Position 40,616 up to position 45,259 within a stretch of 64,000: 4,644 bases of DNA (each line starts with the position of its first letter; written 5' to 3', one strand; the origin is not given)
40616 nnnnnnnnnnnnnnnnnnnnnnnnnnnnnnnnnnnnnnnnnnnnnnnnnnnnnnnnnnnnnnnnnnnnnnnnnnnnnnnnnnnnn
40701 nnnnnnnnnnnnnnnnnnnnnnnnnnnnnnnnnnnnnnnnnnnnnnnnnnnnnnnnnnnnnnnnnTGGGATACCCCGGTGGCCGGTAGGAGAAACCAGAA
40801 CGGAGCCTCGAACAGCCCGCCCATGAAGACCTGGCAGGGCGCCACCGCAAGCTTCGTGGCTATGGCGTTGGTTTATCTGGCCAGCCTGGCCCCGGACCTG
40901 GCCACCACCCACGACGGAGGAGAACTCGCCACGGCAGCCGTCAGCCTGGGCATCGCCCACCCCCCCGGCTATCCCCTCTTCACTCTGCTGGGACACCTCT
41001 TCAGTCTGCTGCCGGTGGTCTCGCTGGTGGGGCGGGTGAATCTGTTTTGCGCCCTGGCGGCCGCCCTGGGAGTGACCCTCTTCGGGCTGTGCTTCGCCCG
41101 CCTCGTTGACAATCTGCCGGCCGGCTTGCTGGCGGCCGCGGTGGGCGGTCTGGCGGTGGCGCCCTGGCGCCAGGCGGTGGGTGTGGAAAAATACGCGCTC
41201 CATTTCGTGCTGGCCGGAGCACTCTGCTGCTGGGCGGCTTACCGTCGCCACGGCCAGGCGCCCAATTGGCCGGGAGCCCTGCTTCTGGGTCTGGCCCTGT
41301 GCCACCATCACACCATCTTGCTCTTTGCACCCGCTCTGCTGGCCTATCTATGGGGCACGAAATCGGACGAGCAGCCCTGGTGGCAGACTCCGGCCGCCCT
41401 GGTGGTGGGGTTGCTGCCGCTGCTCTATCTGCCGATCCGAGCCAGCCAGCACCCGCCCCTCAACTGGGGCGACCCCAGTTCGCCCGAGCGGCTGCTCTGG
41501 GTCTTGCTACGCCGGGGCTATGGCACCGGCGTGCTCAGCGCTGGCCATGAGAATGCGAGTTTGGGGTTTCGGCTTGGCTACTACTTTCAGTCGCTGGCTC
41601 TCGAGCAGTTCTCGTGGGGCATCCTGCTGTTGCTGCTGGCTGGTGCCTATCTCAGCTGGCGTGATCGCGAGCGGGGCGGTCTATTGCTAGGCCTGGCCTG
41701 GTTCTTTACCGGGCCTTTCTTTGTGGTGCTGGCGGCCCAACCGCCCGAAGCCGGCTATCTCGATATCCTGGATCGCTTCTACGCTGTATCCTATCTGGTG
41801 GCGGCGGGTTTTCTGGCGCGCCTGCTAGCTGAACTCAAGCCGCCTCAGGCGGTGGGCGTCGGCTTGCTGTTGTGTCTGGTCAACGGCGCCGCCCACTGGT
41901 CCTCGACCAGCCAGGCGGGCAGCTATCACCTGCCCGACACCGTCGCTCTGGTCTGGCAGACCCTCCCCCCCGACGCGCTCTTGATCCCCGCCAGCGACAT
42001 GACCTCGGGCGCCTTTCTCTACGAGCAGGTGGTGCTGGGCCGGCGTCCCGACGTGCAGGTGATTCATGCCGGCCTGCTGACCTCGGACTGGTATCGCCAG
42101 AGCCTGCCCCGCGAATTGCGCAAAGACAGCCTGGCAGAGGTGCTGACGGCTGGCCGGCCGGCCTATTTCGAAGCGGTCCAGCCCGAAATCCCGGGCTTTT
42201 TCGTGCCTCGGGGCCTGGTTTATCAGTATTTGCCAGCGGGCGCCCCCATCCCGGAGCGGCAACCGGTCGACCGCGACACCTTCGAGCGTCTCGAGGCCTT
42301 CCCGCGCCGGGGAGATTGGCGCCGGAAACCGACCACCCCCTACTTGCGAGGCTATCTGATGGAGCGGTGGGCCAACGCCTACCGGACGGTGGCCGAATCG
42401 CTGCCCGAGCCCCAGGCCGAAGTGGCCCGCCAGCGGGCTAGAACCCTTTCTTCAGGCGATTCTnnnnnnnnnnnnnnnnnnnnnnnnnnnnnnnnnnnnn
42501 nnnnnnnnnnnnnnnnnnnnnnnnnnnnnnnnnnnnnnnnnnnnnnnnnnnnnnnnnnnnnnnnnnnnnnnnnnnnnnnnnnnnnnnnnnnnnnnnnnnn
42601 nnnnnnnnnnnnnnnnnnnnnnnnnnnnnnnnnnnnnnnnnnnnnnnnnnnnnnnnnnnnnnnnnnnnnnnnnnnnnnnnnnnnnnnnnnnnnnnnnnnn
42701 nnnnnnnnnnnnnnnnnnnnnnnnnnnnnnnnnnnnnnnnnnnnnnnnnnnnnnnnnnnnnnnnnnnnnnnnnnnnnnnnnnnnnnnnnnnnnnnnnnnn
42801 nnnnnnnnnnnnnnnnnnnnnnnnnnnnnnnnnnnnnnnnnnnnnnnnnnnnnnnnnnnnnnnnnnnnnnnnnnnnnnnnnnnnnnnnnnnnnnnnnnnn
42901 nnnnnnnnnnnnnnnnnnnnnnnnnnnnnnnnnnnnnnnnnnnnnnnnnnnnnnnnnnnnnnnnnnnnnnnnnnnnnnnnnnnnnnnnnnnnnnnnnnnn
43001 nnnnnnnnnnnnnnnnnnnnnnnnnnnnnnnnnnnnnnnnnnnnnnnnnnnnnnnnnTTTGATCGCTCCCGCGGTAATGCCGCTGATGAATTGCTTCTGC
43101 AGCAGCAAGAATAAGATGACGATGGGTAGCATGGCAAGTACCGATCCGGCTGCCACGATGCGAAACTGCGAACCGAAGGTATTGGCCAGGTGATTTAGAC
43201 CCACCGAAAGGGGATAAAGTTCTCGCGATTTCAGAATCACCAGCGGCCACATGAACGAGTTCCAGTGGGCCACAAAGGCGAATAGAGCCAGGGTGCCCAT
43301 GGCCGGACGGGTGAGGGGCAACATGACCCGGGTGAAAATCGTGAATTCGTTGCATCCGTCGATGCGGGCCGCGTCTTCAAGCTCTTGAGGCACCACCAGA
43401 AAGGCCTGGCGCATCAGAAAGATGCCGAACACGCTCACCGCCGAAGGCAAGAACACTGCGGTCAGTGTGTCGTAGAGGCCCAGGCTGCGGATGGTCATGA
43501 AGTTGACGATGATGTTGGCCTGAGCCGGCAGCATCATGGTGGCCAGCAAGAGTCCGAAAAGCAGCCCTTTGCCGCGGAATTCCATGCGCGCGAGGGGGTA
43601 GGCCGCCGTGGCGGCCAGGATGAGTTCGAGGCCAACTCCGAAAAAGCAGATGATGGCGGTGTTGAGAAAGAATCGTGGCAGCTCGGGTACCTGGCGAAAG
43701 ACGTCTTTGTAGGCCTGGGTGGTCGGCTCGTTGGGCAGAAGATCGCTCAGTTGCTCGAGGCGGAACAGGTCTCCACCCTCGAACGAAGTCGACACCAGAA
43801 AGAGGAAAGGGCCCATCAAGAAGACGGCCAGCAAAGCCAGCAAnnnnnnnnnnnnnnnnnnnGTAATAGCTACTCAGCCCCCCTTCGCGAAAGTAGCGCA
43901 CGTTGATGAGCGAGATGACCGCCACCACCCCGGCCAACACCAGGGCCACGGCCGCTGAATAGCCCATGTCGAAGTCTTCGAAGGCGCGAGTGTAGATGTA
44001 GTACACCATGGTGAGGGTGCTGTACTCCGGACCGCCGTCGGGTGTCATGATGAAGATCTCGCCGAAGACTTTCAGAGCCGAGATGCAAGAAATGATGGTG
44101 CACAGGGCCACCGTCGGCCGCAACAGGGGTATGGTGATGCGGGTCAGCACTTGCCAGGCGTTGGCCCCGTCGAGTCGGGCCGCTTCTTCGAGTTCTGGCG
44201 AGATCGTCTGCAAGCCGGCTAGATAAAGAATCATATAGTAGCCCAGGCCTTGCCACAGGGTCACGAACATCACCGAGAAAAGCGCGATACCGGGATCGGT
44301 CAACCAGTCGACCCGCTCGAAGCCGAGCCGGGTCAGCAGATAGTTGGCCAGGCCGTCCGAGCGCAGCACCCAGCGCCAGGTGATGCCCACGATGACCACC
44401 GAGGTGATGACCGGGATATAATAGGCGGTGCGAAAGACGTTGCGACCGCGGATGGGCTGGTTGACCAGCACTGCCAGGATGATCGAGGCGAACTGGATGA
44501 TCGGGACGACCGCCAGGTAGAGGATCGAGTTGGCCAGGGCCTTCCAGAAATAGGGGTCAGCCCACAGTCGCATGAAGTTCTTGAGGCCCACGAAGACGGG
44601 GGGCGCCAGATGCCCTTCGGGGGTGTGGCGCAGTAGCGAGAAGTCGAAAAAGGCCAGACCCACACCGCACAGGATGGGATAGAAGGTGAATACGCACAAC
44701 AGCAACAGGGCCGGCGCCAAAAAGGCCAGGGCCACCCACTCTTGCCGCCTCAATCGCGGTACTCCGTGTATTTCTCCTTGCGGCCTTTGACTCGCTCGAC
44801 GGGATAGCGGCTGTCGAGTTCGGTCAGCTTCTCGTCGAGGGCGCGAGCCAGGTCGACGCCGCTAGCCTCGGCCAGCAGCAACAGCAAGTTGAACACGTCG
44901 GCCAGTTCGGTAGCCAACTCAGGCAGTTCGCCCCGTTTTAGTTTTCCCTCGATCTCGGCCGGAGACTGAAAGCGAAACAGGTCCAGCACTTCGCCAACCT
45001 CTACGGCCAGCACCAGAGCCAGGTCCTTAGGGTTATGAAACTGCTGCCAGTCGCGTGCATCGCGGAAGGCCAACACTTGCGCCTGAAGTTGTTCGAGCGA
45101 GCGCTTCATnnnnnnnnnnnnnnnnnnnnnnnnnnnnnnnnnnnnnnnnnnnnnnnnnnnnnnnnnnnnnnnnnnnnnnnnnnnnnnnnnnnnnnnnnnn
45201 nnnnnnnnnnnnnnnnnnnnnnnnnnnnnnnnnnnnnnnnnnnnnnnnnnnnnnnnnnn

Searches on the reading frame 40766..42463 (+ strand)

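Call 92: search_protein_families(library=pfam, proteins=[window:40766-42463:+], max_evalue=0.001)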
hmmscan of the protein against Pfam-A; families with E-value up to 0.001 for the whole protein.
window:40766-42463:+ (566 aa): 1 family
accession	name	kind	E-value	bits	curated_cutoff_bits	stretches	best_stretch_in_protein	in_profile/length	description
PF11028.14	TMEM260-like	-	1.1e-22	81.1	24.2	1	50-198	1-173/179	Protein O-mannosyl-transferase TMEM260-like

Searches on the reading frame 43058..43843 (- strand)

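Call 91: search_protein_families(library=pfam, proteins=[window:43058-43843:-], max_evalue=0.001)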
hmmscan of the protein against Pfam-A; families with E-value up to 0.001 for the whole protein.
window:43058-43843:- (262 aa): 1 family
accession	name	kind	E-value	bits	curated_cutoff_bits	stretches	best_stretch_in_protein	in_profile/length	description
PF00528.27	BPD_transp_1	-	5.3e-14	52.8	26.4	1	76-252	4-178/184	Binding-protein-dependent transport system inner membrane component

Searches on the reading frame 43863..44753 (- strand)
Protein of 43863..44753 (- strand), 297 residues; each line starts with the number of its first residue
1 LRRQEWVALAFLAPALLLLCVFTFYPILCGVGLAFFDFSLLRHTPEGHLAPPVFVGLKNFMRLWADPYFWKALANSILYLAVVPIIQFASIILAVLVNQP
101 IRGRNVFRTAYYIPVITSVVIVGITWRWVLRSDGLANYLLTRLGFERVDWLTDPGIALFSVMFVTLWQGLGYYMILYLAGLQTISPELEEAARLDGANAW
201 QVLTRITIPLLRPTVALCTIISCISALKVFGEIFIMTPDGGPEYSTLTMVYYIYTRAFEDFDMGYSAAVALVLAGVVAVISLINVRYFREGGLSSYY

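Call 91: search_protein_families(library=pfam, proteins=[window:43863-44753:-], max_evalue=0.001)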
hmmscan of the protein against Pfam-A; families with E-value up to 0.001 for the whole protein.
window:43863-44753:- (297 aa): 1 family
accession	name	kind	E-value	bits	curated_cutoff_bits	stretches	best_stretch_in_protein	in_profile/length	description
PF00528.27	BPD_transp_1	-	4.4e-16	59.6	26.4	1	89-283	4-174/184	Binding-protein-dependent transport system inner membrane component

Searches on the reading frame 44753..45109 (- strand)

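Call 91: search_protein_families(library=pfam, proteins=[window:44753-45109:-], max_evalue=0.001)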
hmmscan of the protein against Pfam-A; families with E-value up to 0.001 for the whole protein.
window:44753-45109:- (119 aa): 2 families
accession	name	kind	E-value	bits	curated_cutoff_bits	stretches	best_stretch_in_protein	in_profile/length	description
PF12643.12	MazG-like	-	7.9e-10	39.3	27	1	35-116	4-84/85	MazG-like family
PF03819.22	MazG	-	0.00022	21.9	22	1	27-103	3-71/74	MazG nucleotide pyrophosphohydrolase domain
